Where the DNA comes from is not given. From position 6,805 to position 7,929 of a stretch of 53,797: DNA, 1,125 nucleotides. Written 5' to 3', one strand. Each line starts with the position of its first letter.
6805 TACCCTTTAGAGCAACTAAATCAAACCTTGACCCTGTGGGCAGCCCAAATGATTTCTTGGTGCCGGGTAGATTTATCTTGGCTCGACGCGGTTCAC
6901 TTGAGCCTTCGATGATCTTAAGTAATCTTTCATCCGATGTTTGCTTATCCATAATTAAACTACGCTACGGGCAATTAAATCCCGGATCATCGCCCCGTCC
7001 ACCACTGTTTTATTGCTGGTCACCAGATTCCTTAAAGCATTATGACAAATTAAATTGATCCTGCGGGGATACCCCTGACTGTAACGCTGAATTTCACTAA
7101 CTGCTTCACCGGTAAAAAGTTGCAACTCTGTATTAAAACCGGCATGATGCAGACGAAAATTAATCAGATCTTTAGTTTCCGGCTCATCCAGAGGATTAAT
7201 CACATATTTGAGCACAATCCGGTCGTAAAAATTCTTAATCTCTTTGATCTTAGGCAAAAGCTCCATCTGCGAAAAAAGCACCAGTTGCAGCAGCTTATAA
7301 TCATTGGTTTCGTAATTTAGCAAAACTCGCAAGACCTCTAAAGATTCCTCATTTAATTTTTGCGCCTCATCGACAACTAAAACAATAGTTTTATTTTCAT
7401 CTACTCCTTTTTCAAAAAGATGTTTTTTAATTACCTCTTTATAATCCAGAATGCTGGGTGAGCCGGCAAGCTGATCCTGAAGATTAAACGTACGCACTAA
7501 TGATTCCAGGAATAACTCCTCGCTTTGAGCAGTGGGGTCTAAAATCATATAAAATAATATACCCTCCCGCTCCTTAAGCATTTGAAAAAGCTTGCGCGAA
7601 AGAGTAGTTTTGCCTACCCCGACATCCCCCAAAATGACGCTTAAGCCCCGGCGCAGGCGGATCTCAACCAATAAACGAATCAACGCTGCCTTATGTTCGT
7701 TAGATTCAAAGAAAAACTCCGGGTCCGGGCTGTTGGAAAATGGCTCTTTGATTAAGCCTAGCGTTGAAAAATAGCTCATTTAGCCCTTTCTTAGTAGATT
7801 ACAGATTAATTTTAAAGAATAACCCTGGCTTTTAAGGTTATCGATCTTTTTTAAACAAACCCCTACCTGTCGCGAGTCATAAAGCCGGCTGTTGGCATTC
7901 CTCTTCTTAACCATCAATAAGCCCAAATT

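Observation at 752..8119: Self-contained outer-membrane-conduit operon: HTH, MshM/ExeA-like ATPase, PilP/GspC-like protein, two secretins and a kinase/regulator pair, without pilus or T2SS inner-membrane machinery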

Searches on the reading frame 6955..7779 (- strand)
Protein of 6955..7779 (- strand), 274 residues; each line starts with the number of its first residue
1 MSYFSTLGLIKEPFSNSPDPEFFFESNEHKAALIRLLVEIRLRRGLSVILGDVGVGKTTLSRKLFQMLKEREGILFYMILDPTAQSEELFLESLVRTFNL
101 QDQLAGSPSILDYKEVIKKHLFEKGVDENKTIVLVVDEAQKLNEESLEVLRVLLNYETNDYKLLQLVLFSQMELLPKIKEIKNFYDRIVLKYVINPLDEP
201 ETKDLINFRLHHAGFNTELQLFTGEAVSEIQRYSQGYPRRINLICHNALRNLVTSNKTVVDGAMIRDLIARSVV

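Call 3: search_protein_families(library=pfam, proteins=[window:6955-7779:-], max_evalue=0.01)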
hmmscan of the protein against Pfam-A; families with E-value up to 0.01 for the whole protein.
window:6955-7779:- (274 aa): 14 families
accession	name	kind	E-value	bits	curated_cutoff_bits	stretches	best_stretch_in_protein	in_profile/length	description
PF13401.12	AAA_22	-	3.1e-17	63.5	27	1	43-175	4-127/130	AAA domain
PF13191.12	AAA_16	-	2.5e-09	38.3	32.6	1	31-156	10-158/167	AAA ATPase domain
PF13245.12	AAA_19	-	4e-06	27.5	25.1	1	40-154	7-115/134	AAA domain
PF01637.24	ATPase_2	-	8.9e-06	26.1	33.2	1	46-240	22-221/225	ATPase domain predominantly from Archaea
PF13173.12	AAA_14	-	2.7e-05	24.6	27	1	47-161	5-91/129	AAA domain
PF07728.20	AAA_5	-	4.1e-05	24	22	1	48-158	3-94/139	AAA domain (dynein-related subfamily)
PF24883.2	NPHP3_N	-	0.001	19.7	24.8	1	47-101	25-78/164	Nephrocystin 3, N-terminal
PF03193.22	RsgA_GTPase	-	0.0021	18.4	30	0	39-68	101-130/174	RsgA GTPase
PF09848.15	SLFN-g3_helicase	-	0.0025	17.6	24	1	47-146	4-95/354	Schlafen group 3, DNA/RNA helicase domain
PF03266.21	NTPase_1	-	0.0049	17.2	23.9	0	49-71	4-26/168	NTPase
PF07693.20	KAP_NTPase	-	0.0049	16.6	20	0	32-119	7-94/293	KAP family P-loop domain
PF20720.3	nSTAND3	-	0.0056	16.8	27.2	0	42-88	15-59/155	Novel STAND NTPase 3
PF05729.18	NACHT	-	0.0063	16.8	26.7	0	47-94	3-57/167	NACHT domain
PF13604.12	AAA_30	-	0.0072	16.5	27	0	43-150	17-108/191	AAA domain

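Call 5: search_protein_families(library=ncbifam, proteins=[window:6955-7779:-], max_evalue=0.01)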
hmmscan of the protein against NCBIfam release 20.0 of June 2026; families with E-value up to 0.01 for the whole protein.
window:6955-7779:- (274 aa): 5 families
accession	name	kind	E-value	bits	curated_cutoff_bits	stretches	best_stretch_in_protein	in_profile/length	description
TIGR03015.1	pepcterm_ATPase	hypoth_equivalog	6.3e-50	170.1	324.5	1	6-270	5-264/269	XrtA/PEP-CTERM system-associated ATPase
TIGR02928.1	TIGR02928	subfamily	0.00016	20.7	181.3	1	48-159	44-159/366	orc1/cdc6 family replication initiation protein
NF041000.1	ATPase_ComGA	equivalog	0.0028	16.7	300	1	39-92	123-176/267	competence type IV pilus ATPase ComGA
NF010248.0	PRK13695.1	equivalog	0.0043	16.8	156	0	48-72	7-31/180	NTPase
TIGR00217.1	malQ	equivalog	0.0078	15.1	205.65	0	161-246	191-277/587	4-alpha-glucanotransferase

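Call 7: find_encoding_contigs(protein=window:6955-7779:-, flank=10000, max_places=10)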
Protein window:6955-7779:- (274 aa): 7 contigs read that carry it; 6 places shown.
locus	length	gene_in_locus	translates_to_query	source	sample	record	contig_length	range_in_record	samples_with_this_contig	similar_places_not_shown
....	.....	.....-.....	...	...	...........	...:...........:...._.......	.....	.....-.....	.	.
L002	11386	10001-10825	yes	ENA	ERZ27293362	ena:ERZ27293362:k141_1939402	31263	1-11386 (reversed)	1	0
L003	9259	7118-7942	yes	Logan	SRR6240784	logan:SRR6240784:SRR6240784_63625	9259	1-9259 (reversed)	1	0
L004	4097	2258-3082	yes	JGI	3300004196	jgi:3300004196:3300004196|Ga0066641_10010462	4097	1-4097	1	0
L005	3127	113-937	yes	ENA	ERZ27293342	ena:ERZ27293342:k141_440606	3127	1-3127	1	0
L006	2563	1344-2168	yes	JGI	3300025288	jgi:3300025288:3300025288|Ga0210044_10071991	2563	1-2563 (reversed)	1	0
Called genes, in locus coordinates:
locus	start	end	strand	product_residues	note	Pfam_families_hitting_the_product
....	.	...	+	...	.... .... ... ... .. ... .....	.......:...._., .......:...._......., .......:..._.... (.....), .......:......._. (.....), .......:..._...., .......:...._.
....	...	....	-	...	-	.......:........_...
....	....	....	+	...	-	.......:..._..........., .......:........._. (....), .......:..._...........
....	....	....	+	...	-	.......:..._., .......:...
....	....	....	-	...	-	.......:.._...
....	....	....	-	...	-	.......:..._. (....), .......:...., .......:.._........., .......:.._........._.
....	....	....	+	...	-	-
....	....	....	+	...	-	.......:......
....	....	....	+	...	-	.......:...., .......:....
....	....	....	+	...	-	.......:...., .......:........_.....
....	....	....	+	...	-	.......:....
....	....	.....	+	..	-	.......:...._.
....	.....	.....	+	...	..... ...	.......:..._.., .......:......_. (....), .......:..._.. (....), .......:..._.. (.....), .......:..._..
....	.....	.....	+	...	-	-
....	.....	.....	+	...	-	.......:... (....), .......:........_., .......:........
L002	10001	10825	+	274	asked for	PF13191:AAA_16, PF01637:ATPase_2 (weak), PF13245:AAA_19 (weak), PF13173:AAA_14 (faint), PF13401:AAA_22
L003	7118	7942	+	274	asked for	PF13191:AAA_16, PF01637:ATPase_2 (weak), PF13245:AAA_19 (weak), PF13173:AAA_14 (faint), PF13401:AAA_22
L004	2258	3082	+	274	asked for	PF13191:AAA_16, PF01637:ATPase_2 (weak), PF13245:AAA_19 (weak), PF13173:AAA_14 (faint), PF13401:AAA_22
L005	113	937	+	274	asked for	PF13191:AAA_16, PF01637:ATPase_2 (weak), PF13245:AAA_19 (weak), PF13173:AAA_14 (faint), PF13401:AAA_22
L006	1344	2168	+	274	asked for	PF13191:AAA_16, PF01637:ATPase_2 (weak), PF13245:AAA_19 (weak), PF13173:AAA_14 (faint), PF13401:AAA_22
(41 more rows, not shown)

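Call 20: search_solved_structures(query=window:6955-7779:-, max_evalue=0.01)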
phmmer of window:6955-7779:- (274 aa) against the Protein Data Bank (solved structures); distinct sequences matched with E-value up to 0.01: 0.

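Call 48: find_related_loci(query=A3, collection=genome_contigs, flank=8000)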
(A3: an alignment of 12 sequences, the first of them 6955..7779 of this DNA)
Query A3 (274 aa) in genome_contigs; peptide patterns used: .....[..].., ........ (x = any residue, [..] = any of these).
362 stretches matched a pattern; 256 encode a relative of the query (tblastn E <= 1e-3); the best 80 are kept; 80 distinct loci.
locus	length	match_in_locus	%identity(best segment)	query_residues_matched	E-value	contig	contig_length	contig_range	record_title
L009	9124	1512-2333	95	1-274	4e-174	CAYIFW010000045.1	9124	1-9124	MAG TPA_asm: uncultured Planctomycetales bacterium isolate ERP119705_co20_55 genome assembly, contig: NODE_9642_length_9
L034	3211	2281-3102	93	1-274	2e-177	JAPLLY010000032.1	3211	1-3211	MAG: Candidatus Omnitrophota bacterium isolate LacPavin_0419_WC90_MAG_41_16 LacPavin_0419_WC90_scaffold_381411, whole ge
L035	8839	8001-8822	92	1-274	5e-169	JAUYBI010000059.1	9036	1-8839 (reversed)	MAG: Candidatus Omnitrophota bacterium isolate C19_metabat.bin.11_sub C19_k141_51121, whole genome shotgun sequence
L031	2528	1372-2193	91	1-274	2e-178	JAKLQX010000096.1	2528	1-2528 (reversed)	MAG: Candidatus Omnitrophota bacterium isolate bin S2.101 k141_667911, whole genome shotgun sequence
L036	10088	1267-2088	91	1-274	3e-167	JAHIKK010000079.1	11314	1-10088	MAG: Candidatus Omnitrophota bacterium isolate KR13_N1.mb.50 KR13_N1.mb.50_k141_179239, whole genome shotgun sequence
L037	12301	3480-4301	89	1-274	3e-164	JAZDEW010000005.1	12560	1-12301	MAG: Candidatus Omnitrophota bacterium isolate MEGAHIT-group-0.169 k141_11757975, whole genome shotgun sequence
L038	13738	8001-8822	87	1-274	4e-161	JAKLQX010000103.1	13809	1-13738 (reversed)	MAG: Candidatus Omnitrophota bacterium isolate bin S2.101 k141_690364, whole genome shotgun sequence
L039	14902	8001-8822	85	1-274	1e-159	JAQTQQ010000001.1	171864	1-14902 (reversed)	MAG: Candidatus Omnitrophota bacterium isolate STB_143 NODE_200_length_171864_cov_11.292540_Sandtown_B, whole genome sho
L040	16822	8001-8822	84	1-274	7e-159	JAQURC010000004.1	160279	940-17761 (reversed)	MAG: Candidatus Omnitrophota bacterium isolate STD1_64 NODE_166_length_160279_cov_13.488717_Sandtown_D1, whole genome sh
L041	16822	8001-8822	86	1-274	6e-157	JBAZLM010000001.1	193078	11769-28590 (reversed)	MAG: Candidatus Omnitrophota bacterium isolate SO_2017_LW4_169 scaffold_224_c1_LW137-91_2017, whole genome shotgun seque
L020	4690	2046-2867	84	1-274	1e-159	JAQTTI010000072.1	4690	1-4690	MAG: Candidatus Omnitrophota bacterium isolate STB_37 NODE_60656_length_4690_cov_8.139601_Sandtown_B, whole genome shotg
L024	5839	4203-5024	83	1-274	6e-157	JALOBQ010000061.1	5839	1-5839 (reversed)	MAG: Candidatus Omnitrophota bacterium isolate SO_2017_LW3 bin 3 NODE_49296_length_5839_cov_2.133053_LW162_2017, whole g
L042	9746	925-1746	82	1-274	2e-152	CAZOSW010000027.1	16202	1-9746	MAG TPA_asm: uncultured Planctomycetales bacterium isolate SRP178699_co1_577 genome assembly, contig: NODE_4567_length_1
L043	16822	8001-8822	81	1-274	5e-152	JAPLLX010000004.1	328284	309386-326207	MAG: Candidatus Omnitrophota bacterium isolate LacPavin_0920_WC90_MAG_43_22 LacPavin_0920_WC90_scaffold_61939, whole gen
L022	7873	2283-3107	81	1-274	9e-152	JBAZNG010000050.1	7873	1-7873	MAG: Candidatus Omnitrophota bacterium isolate SO_2017_LW4_61 scaffold_17773_c1_LW137-91_2017, whole genome shotgun sequ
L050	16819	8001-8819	76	1-274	1e-139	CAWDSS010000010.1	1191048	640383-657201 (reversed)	MAG: Candidatus Omnitrophota bacterium isolate MFD03726.bin.2.139 genome assembly, contig: contig_50884, whole genome sh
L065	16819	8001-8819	62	1-274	2e-117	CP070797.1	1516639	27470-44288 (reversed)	MAG: Candidatus Omnitrophota bacterium isolate bin140 chromosome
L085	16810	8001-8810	66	1-271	5e-112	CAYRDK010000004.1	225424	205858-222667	MAG TPA_asm: uncultured Planctomycetia bacterium isolate binchicken_co266_257 genome assembly, contig: NODE_104_length_2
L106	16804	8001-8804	58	1-271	6e-104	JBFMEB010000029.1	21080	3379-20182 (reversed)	MAG: Candidatus Omnitrophota bacterium isolate MAG234 MAG234_29, whole genome shotgun sequence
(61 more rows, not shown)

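Call 52: search_protein_families(library=pfam, proteins=[L085:176-1882:+, L085:1932-3203:+, L085:3266-4774:+, L085:4790-5356:+, L085:5435-5902:+, L085:6000-6467:+, L085:6436-7032:+, L085:6905-7870:+, L085:11146-11910:+, L085:14090-14971:+], max_evalue=0.01)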
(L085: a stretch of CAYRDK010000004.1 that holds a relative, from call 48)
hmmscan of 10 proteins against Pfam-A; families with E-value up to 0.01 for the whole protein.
L085:176-1882:+ (569 aa): 10 families
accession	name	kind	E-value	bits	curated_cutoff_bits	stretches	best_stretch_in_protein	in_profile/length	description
PF00437.27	T2SSE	-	2.2e-131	438.4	24.9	1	177-564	3-370/370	Type II/IV secretion system protein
PF05157.20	MshEN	-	1.3e-16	60.7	23.1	1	66-145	7-87/90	MshEN domain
PF13401.12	AAA_22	-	9.9e-05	23.1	27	1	316-352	4-40/130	AAA domain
PF13191.12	AAA_16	-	0.00055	20.9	32.6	1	306-349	9-54/167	AAA ATPase domain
PF25199.1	nSTAND_NTPase5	-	0.0012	19.2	34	1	314-358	38-83/145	Novel STAND NTPase 5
PF13173.12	AAA_14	-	0.0019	18.6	27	1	318-408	3-84/129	AAA domain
PF20720.3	nSTAND3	-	0.0046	17.1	27.2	0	311-354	12-54/155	Novel STAND NTPase 3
PF13604.12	AAA_30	-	0.0051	17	27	1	302-335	3-36/191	AAA domain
PF13086.12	AAA_11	-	0.0054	17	27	0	301-342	2-42/257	AAA domain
PF01637.24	ATPase_2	-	0.0068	16.7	33.2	0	306-365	8-68/225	ATPase domain predominantly from Archaea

L085:1932-3203:+ (424 aa): 1 family
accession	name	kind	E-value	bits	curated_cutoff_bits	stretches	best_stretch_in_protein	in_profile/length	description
PF00482.28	T2SSF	-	3.7e-58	195.4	25.2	2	293-415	1-125/125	Type II secretion system (T2SS), protein F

L085:3266-4774:+ (503 aa): 2 families
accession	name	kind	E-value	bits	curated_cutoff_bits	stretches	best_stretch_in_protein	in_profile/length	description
PF11104.14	PilM_2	-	1.7e-09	37.5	27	1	36-216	29-218/340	Type IV pilus assembly protein PilM;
PF05137.18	PilN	-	2.2e-09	37.6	22.8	1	404-476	5-76/78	Fimbrial assembly protein (PilN)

L085:4790-5356:+ (189 aa): 3 families
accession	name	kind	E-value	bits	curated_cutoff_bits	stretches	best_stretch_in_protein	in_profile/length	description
PF10741.14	T2SSM_b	-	1e-05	25.8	21.7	1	89-183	8-107/111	Type II secretion system (T2SS), protein M subtype b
PF04350.18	PilO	-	0.00068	20.2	22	1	94-183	49-138/145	Pilus assembly protein, PilO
PF12072.13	RNase_Y_N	-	0.0034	17.3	32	1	72-133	126-189/201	RNase Y N-terminal region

L085:5435-5902:+ (156 aa): 2 families
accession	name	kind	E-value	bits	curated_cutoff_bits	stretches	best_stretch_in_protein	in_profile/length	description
PF08334.16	T2SSG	-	3.4e-29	101.5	21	1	52-153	2-108/108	Type II secretion system (T2SS), protein G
PF07963.17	N_methyl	-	2.6e-07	30.4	21.2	1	26-48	4-26/27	Prokaryotic N-terminal methylation motif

L085:6000-6467:+ (156 aa): 1 family
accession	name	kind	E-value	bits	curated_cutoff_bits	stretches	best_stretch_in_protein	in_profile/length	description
PF07963.17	N_methyl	-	0.0035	17.3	21.2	1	24-44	7-27/27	Prokaryotic N-terminal methylation motif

L085:6436-7032:+ (199 aa): 1 family
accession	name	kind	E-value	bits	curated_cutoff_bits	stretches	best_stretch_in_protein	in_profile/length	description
PF07963.17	N_methyl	-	4.8e-07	29.5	21.2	1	19-40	5-26/27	Prokaryotic N-terminal methylation motif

L085:6905-7870:+ (322 aa): 1 family
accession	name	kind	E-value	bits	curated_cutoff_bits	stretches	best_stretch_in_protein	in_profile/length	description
PF12836.13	HHH_3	-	7.7e-08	32.8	27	1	207-237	5-36/65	Helix-hairpin-helix motif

L085:11146-11910:+ (255 aa): 8 families
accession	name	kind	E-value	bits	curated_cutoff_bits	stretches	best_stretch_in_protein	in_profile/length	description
PF13414.12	TPR_11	-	3.1e-07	30.4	26.8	1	180-213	4-37/42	TPR repeat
PF13432.12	TPR_16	-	4.1e-07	30.7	32.7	1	174-237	1-63/65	Tetratricopeptide repeat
PF07719.23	TPR_2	-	9.6e-07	28.9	27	1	171-202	2-33/34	Tetratricopeptide repeat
PF13181.12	TPR_8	-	9.9e-07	28.9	25.7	1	171-203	2-34/34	Tetratricopeptide repeat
PF00515.34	TPR_1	-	5.2e-06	26.5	27.8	1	172-203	3-34/34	Tetratricopeptide repeat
PF13174.12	TPR_6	-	0.0003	21.7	26.3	0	205-238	1-33/33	Tetratricopeptide repeat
PF13431.12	TPR_17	-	0.00088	19.8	24.4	0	172-190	15-33/34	Tetratricopeptide repeat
PF13424.12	TPR_12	-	0.0019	18.8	30.1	0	173-234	6-74/77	Tetratricopeptide repeat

L085:14090-14971:+ (294 aa): 4 families
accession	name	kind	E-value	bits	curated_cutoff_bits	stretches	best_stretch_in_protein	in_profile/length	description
PF01797.21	Y1_Tnp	-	7.4e-13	49.1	23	1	30-138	6-119/121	Transposase IS200 like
PF25213.1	HVO_A0261_N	-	0.00028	21.2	35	1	248-293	4-49/86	HVO_A0261 N-terminal domain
PF01371.25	Trp_repressor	-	0.0026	18.2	27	1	248-292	29-73/88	Trp repressor protein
PF12401.13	FhaA_N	-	0.0086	16.9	25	0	73-128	50-106/115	FhaA, N-terminal domain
